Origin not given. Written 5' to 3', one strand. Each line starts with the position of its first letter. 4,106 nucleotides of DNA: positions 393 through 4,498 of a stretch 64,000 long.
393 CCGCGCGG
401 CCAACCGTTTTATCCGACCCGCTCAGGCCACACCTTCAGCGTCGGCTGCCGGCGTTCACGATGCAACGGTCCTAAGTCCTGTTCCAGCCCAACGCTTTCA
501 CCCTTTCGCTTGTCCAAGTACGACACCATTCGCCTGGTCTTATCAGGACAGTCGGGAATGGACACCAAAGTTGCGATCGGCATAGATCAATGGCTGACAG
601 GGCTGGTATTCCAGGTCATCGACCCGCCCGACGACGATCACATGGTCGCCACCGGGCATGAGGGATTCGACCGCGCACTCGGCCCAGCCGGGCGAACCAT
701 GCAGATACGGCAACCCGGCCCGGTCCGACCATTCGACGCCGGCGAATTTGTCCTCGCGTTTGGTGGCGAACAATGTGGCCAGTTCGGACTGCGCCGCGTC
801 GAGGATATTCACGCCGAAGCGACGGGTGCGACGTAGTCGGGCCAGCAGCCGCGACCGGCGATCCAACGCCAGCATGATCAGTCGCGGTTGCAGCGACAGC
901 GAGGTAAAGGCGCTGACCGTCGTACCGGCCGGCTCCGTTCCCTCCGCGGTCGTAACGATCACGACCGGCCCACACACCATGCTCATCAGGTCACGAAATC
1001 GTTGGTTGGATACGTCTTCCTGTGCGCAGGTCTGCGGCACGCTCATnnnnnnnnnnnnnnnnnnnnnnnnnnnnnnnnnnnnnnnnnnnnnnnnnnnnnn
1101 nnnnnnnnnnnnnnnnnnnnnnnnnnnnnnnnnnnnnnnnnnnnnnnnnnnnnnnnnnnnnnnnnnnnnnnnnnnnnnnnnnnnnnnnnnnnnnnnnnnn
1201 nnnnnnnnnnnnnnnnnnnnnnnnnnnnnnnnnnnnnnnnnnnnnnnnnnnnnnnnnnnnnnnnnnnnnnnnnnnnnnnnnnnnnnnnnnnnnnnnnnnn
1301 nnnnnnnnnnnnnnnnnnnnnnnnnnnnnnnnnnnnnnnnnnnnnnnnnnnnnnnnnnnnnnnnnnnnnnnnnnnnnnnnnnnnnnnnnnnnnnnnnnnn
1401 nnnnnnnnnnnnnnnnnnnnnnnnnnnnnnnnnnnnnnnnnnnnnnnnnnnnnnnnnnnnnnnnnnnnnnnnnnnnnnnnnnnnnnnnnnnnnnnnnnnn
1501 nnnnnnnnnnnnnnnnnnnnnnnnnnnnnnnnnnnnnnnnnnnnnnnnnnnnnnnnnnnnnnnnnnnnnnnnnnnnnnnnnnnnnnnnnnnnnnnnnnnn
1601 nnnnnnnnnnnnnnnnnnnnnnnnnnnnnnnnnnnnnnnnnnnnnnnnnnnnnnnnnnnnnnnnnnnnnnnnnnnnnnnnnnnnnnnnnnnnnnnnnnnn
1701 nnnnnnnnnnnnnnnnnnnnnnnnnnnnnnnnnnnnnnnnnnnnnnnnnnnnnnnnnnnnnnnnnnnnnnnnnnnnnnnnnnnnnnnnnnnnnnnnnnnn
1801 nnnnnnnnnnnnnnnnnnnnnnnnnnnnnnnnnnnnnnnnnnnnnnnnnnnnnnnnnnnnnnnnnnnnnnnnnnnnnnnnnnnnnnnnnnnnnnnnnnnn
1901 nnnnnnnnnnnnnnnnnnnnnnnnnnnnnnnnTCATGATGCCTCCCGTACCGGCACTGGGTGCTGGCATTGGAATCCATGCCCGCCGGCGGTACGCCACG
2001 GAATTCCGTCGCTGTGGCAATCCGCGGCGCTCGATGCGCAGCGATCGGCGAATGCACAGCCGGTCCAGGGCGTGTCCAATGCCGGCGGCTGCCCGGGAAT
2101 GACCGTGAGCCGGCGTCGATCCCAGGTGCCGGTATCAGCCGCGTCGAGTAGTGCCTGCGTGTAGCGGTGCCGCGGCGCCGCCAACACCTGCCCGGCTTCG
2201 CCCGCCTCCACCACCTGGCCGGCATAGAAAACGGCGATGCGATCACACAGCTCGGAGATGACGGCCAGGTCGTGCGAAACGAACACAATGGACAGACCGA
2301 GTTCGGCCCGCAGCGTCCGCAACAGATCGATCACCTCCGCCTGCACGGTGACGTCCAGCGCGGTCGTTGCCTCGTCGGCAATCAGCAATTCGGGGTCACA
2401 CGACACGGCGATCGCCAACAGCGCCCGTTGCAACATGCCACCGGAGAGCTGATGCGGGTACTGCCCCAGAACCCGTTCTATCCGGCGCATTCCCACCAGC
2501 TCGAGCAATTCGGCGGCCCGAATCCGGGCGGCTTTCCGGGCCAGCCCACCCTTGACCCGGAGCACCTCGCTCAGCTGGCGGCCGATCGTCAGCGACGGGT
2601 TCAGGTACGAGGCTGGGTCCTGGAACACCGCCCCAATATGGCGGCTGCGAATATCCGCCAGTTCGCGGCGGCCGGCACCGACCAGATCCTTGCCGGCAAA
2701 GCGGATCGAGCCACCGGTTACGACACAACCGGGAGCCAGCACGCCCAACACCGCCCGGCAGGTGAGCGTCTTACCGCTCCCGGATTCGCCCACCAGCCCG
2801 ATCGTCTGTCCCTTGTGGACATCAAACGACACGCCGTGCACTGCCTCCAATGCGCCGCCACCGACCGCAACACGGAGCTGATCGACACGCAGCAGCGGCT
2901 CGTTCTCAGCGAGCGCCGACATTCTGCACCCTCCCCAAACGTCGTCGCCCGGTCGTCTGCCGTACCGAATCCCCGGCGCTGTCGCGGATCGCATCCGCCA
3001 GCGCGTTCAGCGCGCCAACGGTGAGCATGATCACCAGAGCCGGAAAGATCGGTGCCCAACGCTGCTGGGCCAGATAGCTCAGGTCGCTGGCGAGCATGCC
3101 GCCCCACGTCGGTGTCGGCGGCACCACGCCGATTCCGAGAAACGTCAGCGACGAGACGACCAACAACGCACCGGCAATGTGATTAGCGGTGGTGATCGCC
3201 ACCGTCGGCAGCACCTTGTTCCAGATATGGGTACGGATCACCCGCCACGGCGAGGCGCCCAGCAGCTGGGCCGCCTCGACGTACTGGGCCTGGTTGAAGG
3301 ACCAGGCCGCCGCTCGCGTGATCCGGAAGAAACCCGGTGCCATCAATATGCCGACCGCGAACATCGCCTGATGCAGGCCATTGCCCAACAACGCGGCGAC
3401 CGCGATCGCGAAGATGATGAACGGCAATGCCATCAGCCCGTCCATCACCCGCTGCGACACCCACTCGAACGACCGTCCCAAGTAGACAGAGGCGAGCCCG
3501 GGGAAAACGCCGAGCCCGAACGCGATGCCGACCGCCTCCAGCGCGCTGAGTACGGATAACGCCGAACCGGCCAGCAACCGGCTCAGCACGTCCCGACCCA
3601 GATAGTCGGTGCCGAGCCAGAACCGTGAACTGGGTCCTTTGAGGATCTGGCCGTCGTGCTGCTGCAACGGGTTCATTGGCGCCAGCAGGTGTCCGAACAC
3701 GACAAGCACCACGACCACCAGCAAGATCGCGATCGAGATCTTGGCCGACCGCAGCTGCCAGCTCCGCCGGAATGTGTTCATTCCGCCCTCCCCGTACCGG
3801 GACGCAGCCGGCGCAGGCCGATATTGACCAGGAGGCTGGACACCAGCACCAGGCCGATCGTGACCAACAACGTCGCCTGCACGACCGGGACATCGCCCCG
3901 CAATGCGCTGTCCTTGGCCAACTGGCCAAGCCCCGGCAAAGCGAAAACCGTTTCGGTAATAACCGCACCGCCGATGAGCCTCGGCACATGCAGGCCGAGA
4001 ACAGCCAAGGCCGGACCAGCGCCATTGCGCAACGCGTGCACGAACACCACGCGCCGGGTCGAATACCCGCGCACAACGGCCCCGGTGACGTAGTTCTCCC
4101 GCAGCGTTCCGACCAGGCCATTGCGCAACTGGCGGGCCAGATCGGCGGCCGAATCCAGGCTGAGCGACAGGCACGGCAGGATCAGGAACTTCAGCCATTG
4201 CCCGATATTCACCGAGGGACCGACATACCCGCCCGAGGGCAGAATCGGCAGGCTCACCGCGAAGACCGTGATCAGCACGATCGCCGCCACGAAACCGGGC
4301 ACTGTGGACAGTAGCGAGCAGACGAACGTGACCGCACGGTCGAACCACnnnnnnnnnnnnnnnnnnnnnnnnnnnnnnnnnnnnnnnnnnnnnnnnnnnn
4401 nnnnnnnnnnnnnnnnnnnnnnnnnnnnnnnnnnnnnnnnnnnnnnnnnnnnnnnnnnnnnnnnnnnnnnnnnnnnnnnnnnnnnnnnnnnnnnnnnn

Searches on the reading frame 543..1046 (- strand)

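Call 79: search_protein_families(library=pfam, max_evalue=0.01, proteins=[window:543-1046:-])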
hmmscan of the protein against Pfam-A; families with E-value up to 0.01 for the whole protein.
window:543-1046:- (167 aa): 1 family
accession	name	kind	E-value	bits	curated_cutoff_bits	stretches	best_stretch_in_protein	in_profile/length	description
PF01613.24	Flavin_Reduct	-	1.3e-39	136.2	27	1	21-161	1-150/153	Flavin reductase like domain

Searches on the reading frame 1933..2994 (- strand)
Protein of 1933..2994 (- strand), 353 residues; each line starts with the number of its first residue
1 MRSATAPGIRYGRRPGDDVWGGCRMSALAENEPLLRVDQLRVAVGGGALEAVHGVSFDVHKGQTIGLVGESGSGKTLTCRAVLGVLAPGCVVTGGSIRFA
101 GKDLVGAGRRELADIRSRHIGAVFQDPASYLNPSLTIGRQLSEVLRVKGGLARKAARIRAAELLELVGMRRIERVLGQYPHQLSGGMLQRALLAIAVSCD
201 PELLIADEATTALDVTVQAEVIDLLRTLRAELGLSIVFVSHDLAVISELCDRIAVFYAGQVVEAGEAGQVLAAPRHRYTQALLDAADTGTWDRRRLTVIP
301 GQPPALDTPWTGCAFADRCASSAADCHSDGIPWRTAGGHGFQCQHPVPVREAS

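Call 69: search_protein_families(library=pfam, max_evalue=0.01, proteins=[window:1933-2994:-])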
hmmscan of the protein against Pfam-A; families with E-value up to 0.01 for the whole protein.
window:1933-2994:- (353 aa): 6 families
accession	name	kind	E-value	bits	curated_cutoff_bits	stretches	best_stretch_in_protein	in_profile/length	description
PF00005.33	ABC_tran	-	1.8e-27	97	25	1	53-211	2-137/137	ABC transporter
PF08352.17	oligo_HPY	-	5.4e-14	52.8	27.1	1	262-326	1-65/65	Oligopeptide/dipeptide transporter, C-terminal region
PF13401.12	AAA_22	-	3.1e-05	24.7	27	1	65-239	8-121/130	AAA domain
PF13304.12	AAA_21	-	0.0014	19.2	27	1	178-246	233-303/304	AAA domain, putative AbiEii toxin, Type IV TA system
PF05621.17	TniB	-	0.0052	16.7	22.4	0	189-243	108-164/189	Bacterial TniB protein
PF02463.25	SMC_N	-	0.0054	16.6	40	0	59-245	22-201/220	RecF/RecN/SMC N terminal domain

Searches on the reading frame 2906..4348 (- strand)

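Call 11: search_protein_families(library=pfam, proteins=[window:2906-4348:-])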
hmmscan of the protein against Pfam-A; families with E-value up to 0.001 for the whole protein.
window:2906-4348:- (480 aa): 2 families
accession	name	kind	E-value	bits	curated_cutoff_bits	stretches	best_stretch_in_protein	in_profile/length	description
PF00528.27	BPD_transp_1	-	5.4e-20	72.3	26.4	1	278-456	3-176/184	Binding-protein-dependent transport system inner membrane component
PF12911.12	OppC_N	-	2.5e-05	24.5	23.9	1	194-239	8-53/53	N-terminal TM domain of oligopeptide transport permease C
